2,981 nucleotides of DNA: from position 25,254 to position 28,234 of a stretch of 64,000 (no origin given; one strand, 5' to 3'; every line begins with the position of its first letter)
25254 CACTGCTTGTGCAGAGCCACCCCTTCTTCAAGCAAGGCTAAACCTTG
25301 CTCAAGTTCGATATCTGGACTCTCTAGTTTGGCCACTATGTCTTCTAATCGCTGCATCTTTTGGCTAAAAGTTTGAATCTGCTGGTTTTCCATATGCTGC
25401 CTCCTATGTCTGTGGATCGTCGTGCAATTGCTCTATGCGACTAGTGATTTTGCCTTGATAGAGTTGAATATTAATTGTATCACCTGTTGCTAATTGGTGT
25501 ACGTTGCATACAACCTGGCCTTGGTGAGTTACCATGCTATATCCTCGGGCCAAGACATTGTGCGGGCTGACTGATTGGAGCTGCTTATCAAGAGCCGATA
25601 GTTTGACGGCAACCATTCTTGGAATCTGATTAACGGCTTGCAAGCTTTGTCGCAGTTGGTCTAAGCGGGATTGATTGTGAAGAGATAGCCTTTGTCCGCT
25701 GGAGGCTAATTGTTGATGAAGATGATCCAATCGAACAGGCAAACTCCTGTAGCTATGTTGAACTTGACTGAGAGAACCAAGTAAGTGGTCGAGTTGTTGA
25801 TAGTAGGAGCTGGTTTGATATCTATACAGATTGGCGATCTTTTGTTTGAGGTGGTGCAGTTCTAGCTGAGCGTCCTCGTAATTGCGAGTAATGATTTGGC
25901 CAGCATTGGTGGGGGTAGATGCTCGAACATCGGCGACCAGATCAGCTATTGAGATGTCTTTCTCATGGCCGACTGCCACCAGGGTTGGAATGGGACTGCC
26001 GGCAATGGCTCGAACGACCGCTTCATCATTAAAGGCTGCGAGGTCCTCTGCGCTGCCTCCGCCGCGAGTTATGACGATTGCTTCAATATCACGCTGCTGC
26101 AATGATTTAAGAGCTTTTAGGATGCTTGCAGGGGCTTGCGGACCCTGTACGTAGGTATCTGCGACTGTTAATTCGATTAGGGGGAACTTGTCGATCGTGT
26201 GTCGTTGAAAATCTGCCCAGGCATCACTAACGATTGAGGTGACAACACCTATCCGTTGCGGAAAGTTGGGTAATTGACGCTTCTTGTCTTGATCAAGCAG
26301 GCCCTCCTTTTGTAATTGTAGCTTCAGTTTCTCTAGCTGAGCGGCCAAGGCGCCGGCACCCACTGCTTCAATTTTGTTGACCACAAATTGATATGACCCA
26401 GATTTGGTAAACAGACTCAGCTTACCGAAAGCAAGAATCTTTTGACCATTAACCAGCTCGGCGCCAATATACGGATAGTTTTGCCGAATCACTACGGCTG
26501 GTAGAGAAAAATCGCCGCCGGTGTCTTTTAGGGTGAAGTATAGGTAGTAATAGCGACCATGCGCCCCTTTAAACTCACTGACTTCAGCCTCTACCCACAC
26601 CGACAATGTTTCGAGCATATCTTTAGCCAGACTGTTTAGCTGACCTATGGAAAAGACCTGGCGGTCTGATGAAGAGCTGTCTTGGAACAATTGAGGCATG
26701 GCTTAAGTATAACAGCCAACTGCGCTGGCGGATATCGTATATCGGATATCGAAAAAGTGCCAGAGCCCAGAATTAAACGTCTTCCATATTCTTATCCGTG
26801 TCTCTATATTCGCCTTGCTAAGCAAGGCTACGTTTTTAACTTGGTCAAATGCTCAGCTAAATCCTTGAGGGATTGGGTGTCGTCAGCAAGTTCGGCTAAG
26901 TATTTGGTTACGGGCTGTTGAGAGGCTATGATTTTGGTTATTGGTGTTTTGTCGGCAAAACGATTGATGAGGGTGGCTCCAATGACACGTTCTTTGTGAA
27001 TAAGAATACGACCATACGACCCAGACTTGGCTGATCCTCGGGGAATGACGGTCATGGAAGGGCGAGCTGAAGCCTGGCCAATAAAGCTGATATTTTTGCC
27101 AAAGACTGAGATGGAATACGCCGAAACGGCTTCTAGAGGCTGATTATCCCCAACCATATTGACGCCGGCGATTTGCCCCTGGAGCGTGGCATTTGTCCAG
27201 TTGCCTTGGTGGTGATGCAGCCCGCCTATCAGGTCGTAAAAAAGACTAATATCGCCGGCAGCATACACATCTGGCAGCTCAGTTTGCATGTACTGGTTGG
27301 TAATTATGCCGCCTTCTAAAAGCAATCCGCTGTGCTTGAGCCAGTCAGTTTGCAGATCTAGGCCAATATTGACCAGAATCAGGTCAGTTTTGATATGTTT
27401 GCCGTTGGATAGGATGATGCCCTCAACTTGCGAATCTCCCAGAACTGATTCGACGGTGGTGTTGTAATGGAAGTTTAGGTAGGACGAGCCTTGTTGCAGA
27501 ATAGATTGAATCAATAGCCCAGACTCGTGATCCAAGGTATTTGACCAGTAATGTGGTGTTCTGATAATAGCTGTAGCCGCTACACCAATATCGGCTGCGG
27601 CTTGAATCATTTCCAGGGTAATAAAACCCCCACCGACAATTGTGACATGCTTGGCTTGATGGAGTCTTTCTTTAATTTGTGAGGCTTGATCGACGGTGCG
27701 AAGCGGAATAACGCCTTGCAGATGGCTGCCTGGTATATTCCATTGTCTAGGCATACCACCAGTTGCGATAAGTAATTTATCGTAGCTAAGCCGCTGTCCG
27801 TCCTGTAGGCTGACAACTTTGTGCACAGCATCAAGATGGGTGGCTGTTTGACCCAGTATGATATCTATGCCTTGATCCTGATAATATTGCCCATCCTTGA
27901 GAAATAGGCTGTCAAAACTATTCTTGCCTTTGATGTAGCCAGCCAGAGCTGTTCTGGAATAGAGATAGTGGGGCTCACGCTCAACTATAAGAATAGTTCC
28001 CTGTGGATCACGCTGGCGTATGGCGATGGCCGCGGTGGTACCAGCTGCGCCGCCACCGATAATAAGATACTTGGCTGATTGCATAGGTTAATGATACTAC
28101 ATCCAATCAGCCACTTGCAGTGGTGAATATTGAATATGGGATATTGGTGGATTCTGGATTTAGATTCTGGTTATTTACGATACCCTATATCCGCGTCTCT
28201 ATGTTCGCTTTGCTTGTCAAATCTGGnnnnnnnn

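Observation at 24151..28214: Three co-oriented intergenic modules, each a triple heptad direct repeat plus a conserved 27-nt box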

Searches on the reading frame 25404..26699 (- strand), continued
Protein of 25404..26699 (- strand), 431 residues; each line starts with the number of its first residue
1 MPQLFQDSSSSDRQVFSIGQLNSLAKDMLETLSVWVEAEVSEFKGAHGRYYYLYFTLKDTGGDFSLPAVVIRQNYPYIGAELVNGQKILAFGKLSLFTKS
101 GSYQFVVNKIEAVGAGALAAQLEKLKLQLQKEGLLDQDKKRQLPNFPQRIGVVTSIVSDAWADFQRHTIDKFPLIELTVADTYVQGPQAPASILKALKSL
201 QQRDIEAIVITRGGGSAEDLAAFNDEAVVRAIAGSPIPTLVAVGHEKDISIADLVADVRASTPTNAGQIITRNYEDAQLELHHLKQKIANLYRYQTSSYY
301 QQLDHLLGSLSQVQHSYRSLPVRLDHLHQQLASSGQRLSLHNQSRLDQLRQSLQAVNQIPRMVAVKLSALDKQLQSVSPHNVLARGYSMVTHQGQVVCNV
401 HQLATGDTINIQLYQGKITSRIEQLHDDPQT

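Call 19: find_encoding_contigs(protein=P0007, flank=10000, max_places=2)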
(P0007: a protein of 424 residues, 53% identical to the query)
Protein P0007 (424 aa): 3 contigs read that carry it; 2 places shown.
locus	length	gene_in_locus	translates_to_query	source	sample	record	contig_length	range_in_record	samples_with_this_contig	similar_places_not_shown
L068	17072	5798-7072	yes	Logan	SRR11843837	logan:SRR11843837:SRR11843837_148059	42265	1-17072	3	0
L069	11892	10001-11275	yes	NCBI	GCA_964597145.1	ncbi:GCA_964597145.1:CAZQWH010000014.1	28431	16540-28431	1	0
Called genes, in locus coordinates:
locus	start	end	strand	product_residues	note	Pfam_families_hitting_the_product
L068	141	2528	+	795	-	PF02190:LON_substr_bdg, PF00004:AAA, PF07728:AAA_5 (weak), PF22667:Lon_lid, PF05362:Lon_C, PF13541:ChlI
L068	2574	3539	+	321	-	PF02674:Colicin_V, PF00188:CAP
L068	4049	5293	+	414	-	PF00890:FAD_binding_2 (faint), PF01134:GIDA (faint), PF03486:HI0933_like (faint), PF07992:Pyr_redox_2, PF13454:NAD_binding_9 (faint), PF13738:Pyr_redox_3 (weak), PF00070:Pyr_redox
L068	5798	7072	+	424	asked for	PF13742:tRNA_anti_2, PF02601:Exonuc_VII_L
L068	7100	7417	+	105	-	-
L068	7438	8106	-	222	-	PF00175:NAD_binding_1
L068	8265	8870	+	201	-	PF21088:MS_channel_1st, PF00924:MS_channel_2nd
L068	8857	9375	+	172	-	-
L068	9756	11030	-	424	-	PF00152:tRNA-synt_2 (weak), PF13393:tRNA-synt_His, PF00587:tRNA-synt_2b (faint), PF03129:HGTP_anticodon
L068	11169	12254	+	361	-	PF09587:PGA_cap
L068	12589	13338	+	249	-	PF00188:CAP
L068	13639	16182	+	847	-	PF02861:Clp_N, PF00004:AAA, PF23569:NBD_SMAX1, PF17871:AAA_lid_9, PF07724:AAA_2, PF00004:AAA, PF07728:AAA_5, PF10431:ClpB_D2-small, +9 more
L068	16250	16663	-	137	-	-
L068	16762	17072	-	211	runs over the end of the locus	PF09335:VTT_dom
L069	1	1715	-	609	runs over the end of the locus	PF08439:Peptidase_M3_N, PF01432:Peptidase_M3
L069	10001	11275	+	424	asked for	PF13742:tRNA_anti_2, PF02601:Exonuc_VII_L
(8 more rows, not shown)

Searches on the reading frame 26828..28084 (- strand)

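Call 7: search_protein_families(library=pfam, proteins=[window:26828-28084:-])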
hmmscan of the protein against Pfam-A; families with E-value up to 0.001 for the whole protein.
window:26828-28084:- (418 aa): 8 families
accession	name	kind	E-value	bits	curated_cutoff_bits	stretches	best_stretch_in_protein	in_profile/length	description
PF07992.20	Pyr_redox_2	-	1.4e-53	182.7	26.1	1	5-303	2-291/291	Pyridine nucleotide-disulphide oxidoreductase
PF00070.33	Pyr_redox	-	7.2e-13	49.3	22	1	146-227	1-81/82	Pyridine nucleotide-disulphide oxidoreductase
PF13738.12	Pyr_redox_3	-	7.4e-10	39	30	1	98-277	122-305/305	Pyridine nucleotide-disulphide oxidoreductase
PF00890.30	FAD_binding_2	-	1.9e-05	24.5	20.4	0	7-38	3-32/414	FAD binding domain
PF14759.12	Reductase_C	-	5.5e-05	24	25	1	328-410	7-85/85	Reductase C-terminal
PF01266.30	DAO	-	0.00016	21.8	27.9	0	6-38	2-32/353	FAD dependent oxidoreductase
PF03486.20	HI0933_like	-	0.0003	20.8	50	0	6-35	3-30/244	HI0933-like protein Rossmann domain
PF01262.27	AlaDh_PNT_C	-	0.00064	19.7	23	0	2-22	27-47/214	Alanine dehydrogenase/PNT, C-terminal domain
